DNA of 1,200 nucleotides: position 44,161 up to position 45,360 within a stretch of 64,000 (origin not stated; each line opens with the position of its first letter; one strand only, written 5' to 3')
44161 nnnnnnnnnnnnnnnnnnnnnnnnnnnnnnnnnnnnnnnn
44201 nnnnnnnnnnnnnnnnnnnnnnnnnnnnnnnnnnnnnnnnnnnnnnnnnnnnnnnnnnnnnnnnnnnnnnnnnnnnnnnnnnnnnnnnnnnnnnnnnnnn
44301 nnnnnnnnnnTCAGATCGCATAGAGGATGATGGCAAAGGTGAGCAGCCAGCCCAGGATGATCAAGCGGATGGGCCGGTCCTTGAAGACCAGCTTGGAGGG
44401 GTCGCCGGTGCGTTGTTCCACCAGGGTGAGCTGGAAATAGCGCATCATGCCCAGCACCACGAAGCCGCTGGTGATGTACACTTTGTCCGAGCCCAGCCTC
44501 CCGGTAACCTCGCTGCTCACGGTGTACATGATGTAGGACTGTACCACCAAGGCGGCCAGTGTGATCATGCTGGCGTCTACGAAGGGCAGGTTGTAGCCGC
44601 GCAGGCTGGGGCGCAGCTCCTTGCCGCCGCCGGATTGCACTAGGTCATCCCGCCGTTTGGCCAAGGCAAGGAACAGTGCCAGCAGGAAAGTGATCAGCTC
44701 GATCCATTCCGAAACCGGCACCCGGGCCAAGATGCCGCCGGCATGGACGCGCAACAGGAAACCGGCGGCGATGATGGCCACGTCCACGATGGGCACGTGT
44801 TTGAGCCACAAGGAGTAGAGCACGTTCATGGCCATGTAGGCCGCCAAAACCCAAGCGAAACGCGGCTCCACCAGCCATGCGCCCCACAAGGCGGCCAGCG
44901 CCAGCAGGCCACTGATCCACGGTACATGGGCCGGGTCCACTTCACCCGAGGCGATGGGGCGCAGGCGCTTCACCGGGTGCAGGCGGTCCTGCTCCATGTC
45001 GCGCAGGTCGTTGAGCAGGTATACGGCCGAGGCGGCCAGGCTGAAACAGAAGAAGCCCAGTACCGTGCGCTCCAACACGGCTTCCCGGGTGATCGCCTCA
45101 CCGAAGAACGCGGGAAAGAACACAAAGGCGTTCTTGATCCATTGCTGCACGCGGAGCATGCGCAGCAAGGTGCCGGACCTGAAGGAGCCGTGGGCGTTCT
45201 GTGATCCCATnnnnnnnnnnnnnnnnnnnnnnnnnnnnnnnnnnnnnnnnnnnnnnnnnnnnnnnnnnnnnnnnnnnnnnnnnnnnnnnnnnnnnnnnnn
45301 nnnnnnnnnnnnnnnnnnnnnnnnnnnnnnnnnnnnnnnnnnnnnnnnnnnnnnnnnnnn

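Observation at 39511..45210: Five-gene cluster resembling a polyprenyl-phospho-D-arabinofuranose (DPA-type) donor pathway plus GT-C transferase, in a Bacteroidota genome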

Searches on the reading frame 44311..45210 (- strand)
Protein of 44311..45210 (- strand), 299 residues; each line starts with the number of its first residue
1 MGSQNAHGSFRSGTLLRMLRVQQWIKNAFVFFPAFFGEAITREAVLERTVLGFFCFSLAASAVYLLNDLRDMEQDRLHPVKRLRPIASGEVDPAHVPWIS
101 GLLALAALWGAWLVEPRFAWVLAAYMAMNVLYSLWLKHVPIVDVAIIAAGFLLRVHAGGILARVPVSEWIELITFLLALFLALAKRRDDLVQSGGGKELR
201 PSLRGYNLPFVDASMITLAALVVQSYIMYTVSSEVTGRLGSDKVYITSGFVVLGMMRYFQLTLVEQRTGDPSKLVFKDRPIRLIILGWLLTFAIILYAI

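Call 3: search_protein_families(library=pfam, proteins=[window:44311-45210:-], max_evalue=0.01)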
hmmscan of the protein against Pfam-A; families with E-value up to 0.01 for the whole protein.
window:44311-45210:- (299 aa): 1 family
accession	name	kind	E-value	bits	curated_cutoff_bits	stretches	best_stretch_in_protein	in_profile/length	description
PF01040.23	UbiA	-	7.8e-23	81.5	34.2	1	31-272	2-240/250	UbiA prenyltransferase family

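Call 4: search_protein_families(library=ncbifam, proteins=[window:44311-45210:-], max_evalue=0.01)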
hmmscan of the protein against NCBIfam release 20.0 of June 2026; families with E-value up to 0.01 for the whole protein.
window:44311-45210:- (299 aa): 14 families
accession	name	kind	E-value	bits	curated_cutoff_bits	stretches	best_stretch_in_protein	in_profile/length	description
NF008977.0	PRK12324.1-2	equivalog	9.8e-69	232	234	1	15-296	5-287/297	decaprenyl-phosphate phosphoribosyltransferase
NF008978.0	PRK12324.1-4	equivalog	3.9e-61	206.8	207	1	12-297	32-320/322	decaprenyl-phosphate phosphoribosyltransferase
NF006088.0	PRK08238.1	equivalog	2.6e-57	194.6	351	1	11-293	191-477/482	UbiA family prenyltransferase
NF008976.0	PRK12324.1-1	equivalog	9.1e-47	159.9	474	1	14-294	20-301/306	decaprenyl-phosphate phosphoribosyltransferase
NF009523.0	PRK12884.1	equivalog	5.2e-14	52.1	269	1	16-185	8-171/279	prenyltransferase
TIGR01473.1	cyoE_ctaB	equivalog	2.4e-09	37.4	210.3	1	29-145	14-135/281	heme o synthase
NF009521.0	PRK12882.1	equivalog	1.1e-06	28.1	296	1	16-148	9-138/280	geranylgeranylglycerol-phosphate geranylgeranyltransferase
NF045897.1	SCO3242_trans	equivalog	1.2e-05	25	260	1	64-150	48-133/287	SCO3242 family prenyltransferase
NF009525.0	PRK12887.1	equivalog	2.3e-05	23.9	226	1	60-143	65-151/310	homogentisate phytyltransferase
NF035940.1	prenyl_rel_EboC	equivalog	2.5e-05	23.8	250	1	54-142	47-132/292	UbiA-like protein EboC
NF003349.0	PRK04375.1-2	equivalog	0.00021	20.6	246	1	53-139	65-153/318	heme o synthase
NF005742.0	PRK07566.1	equivalog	0.00052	19.2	313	0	28-81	170-224/315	chlorophyll synthase ChlG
TIGR01474.1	ubiA_proteo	equivalog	0.0015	18.1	275.45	1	16-133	5-127/282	4-hydroxybenzoate octaprenyltransferase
NF009516.0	PRK12875.1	equivalog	0.0044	16.1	205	1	15-144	20-154/292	prenyltransferase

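Call 31: search_solved_structures(query=window:44311-45210:-, max_evalue=0.001, show_alignments=1)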
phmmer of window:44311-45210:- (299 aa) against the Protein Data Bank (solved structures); distinct sequences matched with E-value up to 0.001: 3.
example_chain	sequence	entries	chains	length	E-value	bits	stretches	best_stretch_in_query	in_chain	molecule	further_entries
8j8j_D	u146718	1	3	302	4.7e-42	147.4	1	15-293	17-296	Decaprenyl-phosphate phosphoribosyltransferase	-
8j8k_A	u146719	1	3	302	6.8e-32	114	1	15-293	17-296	Decaprenyl-phosphate phosphoribosyltransferase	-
4tq3_A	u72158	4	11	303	8.3e-07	31.7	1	15-180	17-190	Prenyltransferase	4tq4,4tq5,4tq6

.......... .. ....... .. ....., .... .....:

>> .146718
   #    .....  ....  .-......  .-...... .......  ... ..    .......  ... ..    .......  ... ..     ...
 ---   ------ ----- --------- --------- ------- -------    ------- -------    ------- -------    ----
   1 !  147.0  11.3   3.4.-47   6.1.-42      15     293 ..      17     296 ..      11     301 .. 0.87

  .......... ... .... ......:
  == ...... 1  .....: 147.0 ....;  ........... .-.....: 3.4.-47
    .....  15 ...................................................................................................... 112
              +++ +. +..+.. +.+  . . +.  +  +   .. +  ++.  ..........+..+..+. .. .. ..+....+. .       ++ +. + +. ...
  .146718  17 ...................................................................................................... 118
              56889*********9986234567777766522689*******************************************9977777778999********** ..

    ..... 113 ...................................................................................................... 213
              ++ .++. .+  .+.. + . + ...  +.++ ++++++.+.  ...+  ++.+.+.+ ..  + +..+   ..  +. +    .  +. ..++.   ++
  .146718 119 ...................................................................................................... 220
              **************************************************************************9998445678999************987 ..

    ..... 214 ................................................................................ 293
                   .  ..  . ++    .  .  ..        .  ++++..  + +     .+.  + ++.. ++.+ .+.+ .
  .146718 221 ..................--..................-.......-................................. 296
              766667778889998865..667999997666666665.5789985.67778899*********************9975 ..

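Call 41: search_dna_similar(query=window:44311-45210:-, collection=phages, mode=protein, max_rows=10)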
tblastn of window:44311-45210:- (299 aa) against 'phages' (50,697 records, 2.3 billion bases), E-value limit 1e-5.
Records with a match: 1; places in all: 1; records where one place covers at least 80% of the query: 1.
Best place of each record, by identity: <60% 1.
By first word of the organism name: Bacteriophage 1.
By host as written in the record: - 1.
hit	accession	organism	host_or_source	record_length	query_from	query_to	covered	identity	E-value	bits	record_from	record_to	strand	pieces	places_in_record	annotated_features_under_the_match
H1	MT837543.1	Bacteriophage sp.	human fecal samples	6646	14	298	95%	42.8%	2e-61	216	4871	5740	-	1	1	record has no annotation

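Call 43: get_annotated_region(hit=H1, flank=6000)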
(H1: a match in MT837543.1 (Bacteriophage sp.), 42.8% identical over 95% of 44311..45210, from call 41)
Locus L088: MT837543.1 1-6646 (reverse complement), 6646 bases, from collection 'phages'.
description: UNVERIFIED: Bacteriophage sp. clone scaffold_5080 genomic sequence.
organism: Bacteriophage sp. (NCBI taxid 38018)
taxonomy: Viruses
host: -; source: human fecal samples; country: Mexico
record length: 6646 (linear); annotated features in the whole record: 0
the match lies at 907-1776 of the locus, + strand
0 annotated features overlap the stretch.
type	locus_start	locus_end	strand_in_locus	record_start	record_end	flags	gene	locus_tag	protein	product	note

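Call 90: search_protein_families(library=pfam, proteins=[L088:898-1779:+, L088:1789-2388:+, L088:2385-2741:+, L088:2746-3711:+, L088:3722-5419:+, L088:5884-6384:-], max_evalue=0.01)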
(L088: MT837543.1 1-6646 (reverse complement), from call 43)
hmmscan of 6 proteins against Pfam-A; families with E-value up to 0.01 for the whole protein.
L088:898-1779:+ (293 aa): 2 families
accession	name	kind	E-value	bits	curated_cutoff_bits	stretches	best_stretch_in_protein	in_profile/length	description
PF01040.23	UbiA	-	6.1e-24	85.1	34.2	1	36-253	22-228/250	UbiA prenyltransferase family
PF19211.5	CoV_NSP2_N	-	0.0075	16.4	29.7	0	185-239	35-89/204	Coronavirus replicase NSP2, N-terminal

L088:1789-2388:+ (199 aa): 1 family
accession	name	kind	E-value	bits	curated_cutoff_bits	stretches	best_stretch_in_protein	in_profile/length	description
PF12710.13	HAD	-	1.4e-31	110.9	27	1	5-186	1-188/189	haloacid dehalogenase-like hydrolase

L088:2385-2741:+ (118 aa): 3 families
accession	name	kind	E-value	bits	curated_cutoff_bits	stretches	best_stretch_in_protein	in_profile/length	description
PF00892.27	EamA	-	3.1e-07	31.2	28.2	1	51-116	69-134/135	EamA-like transporter family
PF00893.25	Multi_Drug_Res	-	7e-07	30.1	23.7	1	26-108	10-93/93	Small Multidrug Resistance protein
PF10639.15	TMEM234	-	0.0015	19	30.1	1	35-115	31-112/113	Putative transmembrane family 234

L088:2746-3711:+ (321 aa): 9 families
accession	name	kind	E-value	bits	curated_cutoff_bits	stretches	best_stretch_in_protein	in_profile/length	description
PF01370.27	Epimerase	-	3.3e-35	122.1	20.9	1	4-229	2-240/240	NAD dependent epimerase/dehydratase family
PF16363.11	GDP_Man_Dehyd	-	1.6e-28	100.6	27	1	4-313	1-331/332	GDP-mannose 4,6 dehydratase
PF01073.25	3Beta_HSD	-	7.5e-16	58.4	22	1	5-218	2-230/280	3-beta hydroxysteroid dehydrogenase/isomerase family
PF07993.18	NAD_binding_4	-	8.7e-11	41.9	20.1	1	66-180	90-218/258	Male sterility protein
PF04321.23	RmlD_sub_bind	-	2.9e-10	40.1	27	1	1-165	1-147/287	RmlD substrate binding domain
PF13460.12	NAD_binding_10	-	3.8e-06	27.3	27.2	1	7-170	1-147/184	NAD(P)H-binding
PF02719.21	Polysacc_synt_2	-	0.0011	18.6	20.2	1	18-223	16-223/293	Polysaccharide biosynthesis protein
PF02254.24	TrkA_N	-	0.0023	18.6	23.8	1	7-73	4-71/116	TrkA-N domain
PF03435.24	Sacchrp_dh_NADP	-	0.0097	16.7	25.1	0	5-80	3-84/129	Saccharopine dehydrogenase NADP binding domain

L088:3722-5419:+ (565 aa): 1 family
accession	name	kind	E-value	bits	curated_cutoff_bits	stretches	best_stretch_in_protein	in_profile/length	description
PF19510.5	DUF6044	-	2.4e-103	346.9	27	1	14-564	12-563/564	Protein of unknown function (DUF6044)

L088:5884-6384:- (166 aa): 0 families
